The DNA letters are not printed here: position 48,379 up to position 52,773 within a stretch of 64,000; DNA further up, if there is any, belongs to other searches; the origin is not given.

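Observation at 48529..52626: Single 1365-aa polypeptide fusing a processive GT2 synthase (QxxRW), a Wzx/MOP-flippase-like 12-TM module and a GT4 transferase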

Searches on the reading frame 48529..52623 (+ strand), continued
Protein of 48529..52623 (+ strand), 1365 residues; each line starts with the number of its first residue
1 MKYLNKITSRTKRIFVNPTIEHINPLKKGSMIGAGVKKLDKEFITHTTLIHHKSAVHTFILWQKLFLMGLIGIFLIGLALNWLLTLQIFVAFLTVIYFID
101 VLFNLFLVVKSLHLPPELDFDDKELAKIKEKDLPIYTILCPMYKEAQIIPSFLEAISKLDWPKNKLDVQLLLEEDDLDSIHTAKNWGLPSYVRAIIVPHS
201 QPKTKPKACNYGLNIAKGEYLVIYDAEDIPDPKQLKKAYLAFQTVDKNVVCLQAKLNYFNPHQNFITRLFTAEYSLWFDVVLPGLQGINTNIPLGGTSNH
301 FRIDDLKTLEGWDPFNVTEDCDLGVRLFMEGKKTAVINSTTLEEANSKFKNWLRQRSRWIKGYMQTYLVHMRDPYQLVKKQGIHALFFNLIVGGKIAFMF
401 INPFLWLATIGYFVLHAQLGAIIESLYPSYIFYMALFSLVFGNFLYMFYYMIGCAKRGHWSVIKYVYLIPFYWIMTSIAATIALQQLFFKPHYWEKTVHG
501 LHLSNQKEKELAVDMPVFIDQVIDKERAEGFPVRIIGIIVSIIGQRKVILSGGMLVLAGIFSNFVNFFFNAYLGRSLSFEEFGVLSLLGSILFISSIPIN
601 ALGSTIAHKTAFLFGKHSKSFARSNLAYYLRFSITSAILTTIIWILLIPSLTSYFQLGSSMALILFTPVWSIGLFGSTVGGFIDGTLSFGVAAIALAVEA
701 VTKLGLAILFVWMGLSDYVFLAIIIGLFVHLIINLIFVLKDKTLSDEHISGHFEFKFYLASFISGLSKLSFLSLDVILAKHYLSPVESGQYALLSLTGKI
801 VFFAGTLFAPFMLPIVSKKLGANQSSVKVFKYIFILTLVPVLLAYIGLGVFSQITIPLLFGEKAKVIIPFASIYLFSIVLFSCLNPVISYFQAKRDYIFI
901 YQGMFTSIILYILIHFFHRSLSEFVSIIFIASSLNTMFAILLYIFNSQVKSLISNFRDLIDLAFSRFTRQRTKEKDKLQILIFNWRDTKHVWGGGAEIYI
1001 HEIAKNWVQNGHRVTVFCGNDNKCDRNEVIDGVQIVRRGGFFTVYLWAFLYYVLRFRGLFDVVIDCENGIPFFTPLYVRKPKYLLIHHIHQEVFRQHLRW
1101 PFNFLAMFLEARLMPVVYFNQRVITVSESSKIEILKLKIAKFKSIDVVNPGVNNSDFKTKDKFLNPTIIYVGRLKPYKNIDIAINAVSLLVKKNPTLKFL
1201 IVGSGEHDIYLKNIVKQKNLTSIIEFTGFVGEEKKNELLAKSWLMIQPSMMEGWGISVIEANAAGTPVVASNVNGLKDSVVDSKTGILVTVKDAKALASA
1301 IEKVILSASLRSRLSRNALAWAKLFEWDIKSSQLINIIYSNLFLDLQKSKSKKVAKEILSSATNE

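Call 40: search_protein_families(library=ncbifam, proteins=[L001:569-1243:+], max_evalue=0.01)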
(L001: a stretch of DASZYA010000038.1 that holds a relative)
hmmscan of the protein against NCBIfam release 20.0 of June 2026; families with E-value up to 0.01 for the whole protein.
L001:569-1243:+ (225 aa): 25 families
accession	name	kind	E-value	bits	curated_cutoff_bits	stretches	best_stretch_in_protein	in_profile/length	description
NF007986.1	PRK10714.1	equivalog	1.2e-29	103.3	529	1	5-214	4-214/316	undecaprenyl-phosphate 4-deoxy-4-formamido-L-arabinose transferase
NF047588.1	GlcsyltransPgfSStrep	equivalog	2.1e-26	92.8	500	1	8-166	2-165/308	glycosyltransferase PgfS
TIGR04182.1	glyco_TIGR04182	equivalog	5.8e-17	62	325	1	9-222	2-213/293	S-layer glycoprotein N-glycosyltransferase AglJ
TIGR04283.1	glyco_like_mftF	equivalog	8.2e-17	61.5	182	1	9-187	1-170/221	TIGR04283 family arsenosugar biosynthesis glycosyltransferase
TIGR03937.1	PgaC_IcaA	equivalog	4.7e-15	55.5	422.3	1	5-119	43-157/407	poly-beta-1,6-N-acetyl-D-glucosamine synthase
NF010496.0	PRK13915.1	equivalog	1.4e-14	53.9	262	1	7-128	31-158/307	glucosyl-3-phosphoglycerate synthase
NF041391.1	DPhHxTase_Halo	equivalog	2.8e-13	49.4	375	1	15-220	3-202/213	dolichyl-phosphate hexose transferase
NF038302.1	EPS_HpsE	equivalog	3.3e-12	46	300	1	9-99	3-98/307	hormogonium polysaccharide biosynthesis glycosyltransferase HpsE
NF041875.1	EPS_EpsD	equivalog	4.7e-12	46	370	1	9-119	1-111/325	exopolysaccharide biosynthesis glycosyltransferase EpsD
NF007482.0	PRK10073.1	equivalog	8.8e-11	41.4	423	1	6-121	5-121/334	glycosyltransferase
TIGR03965.1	mycofact_glyco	equivalog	1.7e-10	40.4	280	1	6-120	73-187/467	mycofactocin biosynthesis glycosyltransferase MftF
TIGR03111.1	glyc2_xrt_Gpos1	hypoth_equivalog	4.7e-09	35.5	363.95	1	6-119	48-163/439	TIGR03111 family XrtG-associated glycosyltransferase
NF047683.1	TeichurnBiosyTuaG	equivalog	5.1e-09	36.2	400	1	7-116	6-115/252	teichuronic acid biosynthesis protein TuaG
NF058614.1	PPMAGASynPpgS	equivalog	1.6e-08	34.3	370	1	10-202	3-198/226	polyprenyl-phospho-N-acetylgalactosaminyl synthase PpgS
NF041394.1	GtaseAglG_Halo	equivalog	1.5e-07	31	440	1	8-127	2-122/304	glucosyl-dolichyl phosphate glucuronosyltransferase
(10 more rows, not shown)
